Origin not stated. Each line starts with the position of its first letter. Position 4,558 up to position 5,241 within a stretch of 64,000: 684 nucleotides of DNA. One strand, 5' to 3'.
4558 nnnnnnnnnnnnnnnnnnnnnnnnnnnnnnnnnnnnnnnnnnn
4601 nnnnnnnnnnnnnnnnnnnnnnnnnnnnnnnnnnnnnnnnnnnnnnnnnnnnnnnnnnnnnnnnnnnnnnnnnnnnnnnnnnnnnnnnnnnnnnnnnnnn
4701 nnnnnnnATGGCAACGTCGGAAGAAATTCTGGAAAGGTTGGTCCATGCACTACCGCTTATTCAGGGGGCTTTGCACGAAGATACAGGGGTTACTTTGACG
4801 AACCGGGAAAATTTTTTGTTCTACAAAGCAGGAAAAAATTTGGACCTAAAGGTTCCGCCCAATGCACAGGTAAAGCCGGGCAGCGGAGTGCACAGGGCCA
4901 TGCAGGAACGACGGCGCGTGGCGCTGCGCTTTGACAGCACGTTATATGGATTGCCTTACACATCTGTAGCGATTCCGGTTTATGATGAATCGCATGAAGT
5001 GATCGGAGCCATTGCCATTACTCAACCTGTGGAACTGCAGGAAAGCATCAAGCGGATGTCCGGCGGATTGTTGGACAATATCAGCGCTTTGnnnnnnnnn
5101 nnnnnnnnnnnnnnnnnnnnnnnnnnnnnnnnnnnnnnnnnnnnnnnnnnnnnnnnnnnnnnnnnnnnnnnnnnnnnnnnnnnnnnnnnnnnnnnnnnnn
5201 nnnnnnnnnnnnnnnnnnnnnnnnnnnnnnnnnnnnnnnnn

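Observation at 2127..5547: Uncharacterised sensory domain shared by a sigma-54 activator (tandem duplicated) and two transmembrane-less MCP-like transducers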

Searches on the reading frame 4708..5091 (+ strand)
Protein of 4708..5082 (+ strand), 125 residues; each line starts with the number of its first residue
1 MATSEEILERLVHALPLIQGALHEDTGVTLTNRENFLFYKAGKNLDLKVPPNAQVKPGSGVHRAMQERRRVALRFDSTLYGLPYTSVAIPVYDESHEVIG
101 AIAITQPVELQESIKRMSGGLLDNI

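Call 8: find_homologous_proteins(query=window:4708-5082:+)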
Query seq(125 aa) (125 aa): 2 proteins with E <= 0.001 among 9 candidates.
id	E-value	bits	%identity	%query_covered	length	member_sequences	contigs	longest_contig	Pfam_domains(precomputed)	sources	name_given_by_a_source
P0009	2.7e-53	197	74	100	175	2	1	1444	-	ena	-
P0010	4.7e-37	144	61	85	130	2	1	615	-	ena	-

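Call 30: search_solved_structures(query=A2, max_evalue=10)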
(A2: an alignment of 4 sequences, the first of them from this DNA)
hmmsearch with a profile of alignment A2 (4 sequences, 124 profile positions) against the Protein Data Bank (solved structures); distinct sequences matched with E-value up to 10: 2.
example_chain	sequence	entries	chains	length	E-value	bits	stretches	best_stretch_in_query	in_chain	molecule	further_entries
5iu1_A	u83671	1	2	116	0.32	13.9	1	41-114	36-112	CTR1-like protein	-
8eju_A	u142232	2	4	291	1.9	11.4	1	84-108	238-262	Transcription regulatory protein (Pca regulon)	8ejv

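Call 47: predict_structure(alignment_id=A4)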
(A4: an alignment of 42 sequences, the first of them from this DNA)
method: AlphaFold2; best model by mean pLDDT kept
length: 128 residues; sequences in the alignment: 42
mean_pLDDT: 92.3   pTM: 0.80
mean pLDDT of the five models: 92.3, 91.6, 91.5, 90.4, 88.4
residues with pLDDT >= 90: 105; 70-90: 22; 50-70: 1; < 50: 0
segments of 3 or more residues with pLDDT < 50: none
pLDDT, mean of each block of 10 residues (from residue 1): 92 94 95 97 94 95 98 93 96 96 94 79 74
secondary structure, 60 per line:
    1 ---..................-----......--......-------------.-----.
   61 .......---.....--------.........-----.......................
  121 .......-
elements in order: H4-21 E27-32 E35-40 H60-67 E71-75 E84-92 E98-107 H108-127

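Call 85: search_protein_families(library=pfam, alignment_id=A4, max_evalue=1)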
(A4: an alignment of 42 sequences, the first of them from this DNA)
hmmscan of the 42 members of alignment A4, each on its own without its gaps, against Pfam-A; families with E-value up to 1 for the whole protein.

A. member 1, seq(128 aa): 3 families
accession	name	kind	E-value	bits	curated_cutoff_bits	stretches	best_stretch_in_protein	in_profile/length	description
PF02743.24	dCache_1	-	0.002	18.2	45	1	73-105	113-149/240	Cache domain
PF01614.24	IclR_C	-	0.004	17.2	24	1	64-109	106-151/174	Bacterial transcriptional regulator IclR C-terminal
PF08797.16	HIRAN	-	0.25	11.6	24.7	1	60-103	16-55/96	HIRAN domain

B. families by the number of members that match (of 42 scanned): 27 families (the first 25 are shown)
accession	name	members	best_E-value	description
PF17202.10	sCache_3_3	33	8.8e-05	Single cache domain 3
PF02743.24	dCache_1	32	0.00017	Cache domain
PF17201.10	Cache_3-Cache_2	22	7.2e-06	Cache 3/Cache 2 fusion domain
PF01614.24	IclR_C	21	0.00092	Bacterial transcriptional regulator IclR C-terminal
PF12282.15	GAF_PdtaS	9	0.00042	Histidine kinase PdtaS, GAF domain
PF01590.32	GAF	9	0.00064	GAF domain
PF17203.10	sCache_3_2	9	0.0016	Single cache domain 3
PF18719.7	ArlS_N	6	0.0067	ArlS sensor domain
PF23846.1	Cache_WalK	4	0.012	WalK sensor protein kinase Chache domain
PF22309.2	HK-GC-Chemotax_sensor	3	0.014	HK/GC/Chemotaxis protein-like, sensor domain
PF15714.11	SpoVT_C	2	0.074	Stage V sporulation protein T C-terminal, transcription factor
PF13492.12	GAF_3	1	0.00011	GAF domain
PF18698.7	HisK_sensor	1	0.031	Histidine kinase sensor domain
PF13185.12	GAF_2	1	0.034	GAF domain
PF13596.12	PAS_10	1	0.045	PAS domain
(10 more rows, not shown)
